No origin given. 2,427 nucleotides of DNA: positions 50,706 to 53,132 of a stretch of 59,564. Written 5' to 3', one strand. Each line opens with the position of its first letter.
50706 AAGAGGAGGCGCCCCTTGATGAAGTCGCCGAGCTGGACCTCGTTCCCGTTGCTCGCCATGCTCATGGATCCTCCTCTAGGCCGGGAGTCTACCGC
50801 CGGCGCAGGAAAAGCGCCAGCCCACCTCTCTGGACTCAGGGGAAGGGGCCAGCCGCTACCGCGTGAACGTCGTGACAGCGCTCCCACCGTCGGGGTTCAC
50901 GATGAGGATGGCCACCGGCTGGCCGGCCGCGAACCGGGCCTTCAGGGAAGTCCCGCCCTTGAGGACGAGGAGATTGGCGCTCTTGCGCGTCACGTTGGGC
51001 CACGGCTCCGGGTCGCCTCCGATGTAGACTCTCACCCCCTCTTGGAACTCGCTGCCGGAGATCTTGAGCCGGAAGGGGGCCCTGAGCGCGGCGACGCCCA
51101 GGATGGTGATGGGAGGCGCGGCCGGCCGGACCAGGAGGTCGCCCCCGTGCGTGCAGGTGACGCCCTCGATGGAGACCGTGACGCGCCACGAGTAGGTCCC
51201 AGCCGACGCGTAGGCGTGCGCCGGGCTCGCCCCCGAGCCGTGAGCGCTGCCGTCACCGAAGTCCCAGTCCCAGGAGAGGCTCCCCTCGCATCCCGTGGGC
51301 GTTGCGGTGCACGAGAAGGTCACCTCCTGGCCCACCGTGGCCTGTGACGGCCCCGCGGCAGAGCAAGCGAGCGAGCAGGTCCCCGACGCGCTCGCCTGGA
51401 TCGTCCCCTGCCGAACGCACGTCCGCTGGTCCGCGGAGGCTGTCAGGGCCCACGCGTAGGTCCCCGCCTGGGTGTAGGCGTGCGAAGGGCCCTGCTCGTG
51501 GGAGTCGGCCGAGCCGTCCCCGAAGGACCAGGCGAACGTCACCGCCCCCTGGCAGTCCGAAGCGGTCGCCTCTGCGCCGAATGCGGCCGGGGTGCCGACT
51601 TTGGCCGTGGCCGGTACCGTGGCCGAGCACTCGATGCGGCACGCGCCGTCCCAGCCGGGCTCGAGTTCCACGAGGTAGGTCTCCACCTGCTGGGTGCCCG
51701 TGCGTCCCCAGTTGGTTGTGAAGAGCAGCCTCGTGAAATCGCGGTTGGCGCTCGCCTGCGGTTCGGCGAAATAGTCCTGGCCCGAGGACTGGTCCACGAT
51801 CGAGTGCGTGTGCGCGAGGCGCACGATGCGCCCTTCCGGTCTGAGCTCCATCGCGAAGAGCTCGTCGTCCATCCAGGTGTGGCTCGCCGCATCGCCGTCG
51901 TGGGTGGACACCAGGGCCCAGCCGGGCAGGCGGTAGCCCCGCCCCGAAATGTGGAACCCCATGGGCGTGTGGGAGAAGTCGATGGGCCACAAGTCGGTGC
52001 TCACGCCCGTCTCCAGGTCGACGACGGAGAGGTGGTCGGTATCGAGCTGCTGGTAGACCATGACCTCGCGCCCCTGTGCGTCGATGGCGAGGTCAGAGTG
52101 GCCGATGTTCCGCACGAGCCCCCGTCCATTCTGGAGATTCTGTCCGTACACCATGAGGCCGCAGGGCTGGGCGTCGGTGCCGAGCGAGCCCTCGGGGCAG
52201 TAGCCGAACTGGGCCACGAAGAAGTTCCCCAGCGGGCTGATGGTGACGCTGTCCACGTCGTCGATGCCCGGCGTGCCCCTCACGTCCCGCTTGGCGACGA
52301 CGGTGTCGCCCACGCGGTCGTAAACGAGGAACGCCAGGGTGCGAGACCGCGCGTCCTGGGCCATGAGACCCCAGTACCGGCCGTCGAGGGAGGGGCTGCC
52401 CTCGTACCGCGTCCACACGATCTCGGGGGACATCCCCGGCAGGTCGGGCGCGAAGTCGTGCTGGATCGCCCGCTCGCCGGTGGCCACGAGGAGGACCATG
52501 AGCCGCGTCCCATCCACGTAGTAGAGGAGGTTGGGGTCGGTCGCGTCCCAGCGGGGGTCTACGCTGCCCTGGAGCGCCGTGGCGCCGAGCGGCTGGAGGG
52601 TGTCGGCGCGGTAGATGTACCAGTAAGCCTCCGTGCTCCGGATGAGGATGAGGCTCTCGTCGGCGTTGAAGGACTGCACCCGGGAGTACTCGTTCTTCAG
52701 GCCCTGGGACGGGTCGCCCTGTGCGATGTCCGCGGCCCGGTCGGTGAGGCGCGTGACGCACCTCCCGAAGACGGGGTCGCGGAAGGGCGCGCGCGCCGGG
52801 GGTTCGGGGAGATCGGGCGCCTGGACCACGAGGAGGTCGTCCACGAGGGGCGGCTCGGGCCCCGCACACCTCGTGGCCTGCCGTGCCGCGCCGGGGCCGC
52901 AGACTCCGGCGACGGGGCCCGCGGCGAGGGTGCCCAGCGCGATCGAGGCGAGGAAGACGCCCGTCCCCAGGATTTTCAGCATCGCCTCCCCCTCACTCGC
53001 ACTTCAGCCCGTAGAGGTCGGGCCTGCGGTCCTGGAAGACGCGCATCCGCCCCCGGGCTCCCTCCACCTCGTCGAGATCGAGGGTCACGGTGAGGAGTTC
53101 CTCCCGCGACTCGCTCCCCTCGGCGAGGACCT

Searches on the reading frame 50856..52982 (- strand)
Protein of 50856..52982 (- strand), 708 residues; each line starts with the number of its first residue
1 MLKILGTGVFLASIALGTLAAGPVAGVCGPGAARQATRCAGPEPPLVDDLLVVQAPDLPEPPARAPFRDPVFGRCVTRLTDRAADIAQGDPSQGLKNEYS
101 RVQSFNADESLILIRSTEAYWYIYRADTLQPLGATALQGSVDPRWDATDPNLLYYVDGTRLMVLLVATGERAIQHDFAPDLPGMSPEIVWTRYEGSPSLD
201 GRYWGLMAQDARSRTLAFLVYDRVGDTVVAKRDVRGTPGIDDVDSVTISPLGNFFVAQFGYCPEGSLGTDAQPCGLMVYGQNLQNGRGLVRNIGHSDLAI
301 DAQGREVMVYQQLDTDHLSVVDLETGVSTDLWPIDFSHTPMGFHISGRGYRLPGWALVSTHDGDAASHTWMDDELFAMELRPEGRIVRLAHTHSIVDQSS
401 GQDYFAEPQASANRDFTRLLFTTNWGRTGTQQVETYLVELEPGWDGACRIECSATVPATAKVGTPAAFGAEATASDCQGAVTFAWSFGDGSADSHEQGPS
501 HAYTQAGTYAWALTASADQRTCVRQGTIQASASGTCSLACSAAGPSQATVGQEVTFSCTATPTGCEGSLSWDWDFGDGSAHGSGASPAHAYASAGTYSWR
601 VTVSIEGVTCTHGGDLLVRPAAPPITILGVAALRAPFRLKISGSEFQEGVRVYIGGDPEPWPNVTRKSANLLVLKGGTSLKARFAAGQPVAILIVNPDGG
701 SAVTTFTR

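Call 74: search_protein_families(library=pfam, proteins=[window:50856-52982:-], max_evalue=0.00001)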
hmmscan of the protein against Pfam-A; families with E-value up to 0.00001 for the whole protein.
window:50856-52982:- (708 aa): 2 families
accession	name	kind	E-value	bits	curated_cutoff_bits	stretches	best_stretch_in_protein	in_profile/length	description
PF18911.6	PKD_4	-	9.6e-25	86.9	27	2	542-604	8-69/85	PKD domain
PF00801.26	PKD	-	3.2e-17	62.7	23.5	2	545-604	8-66/80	PKD domain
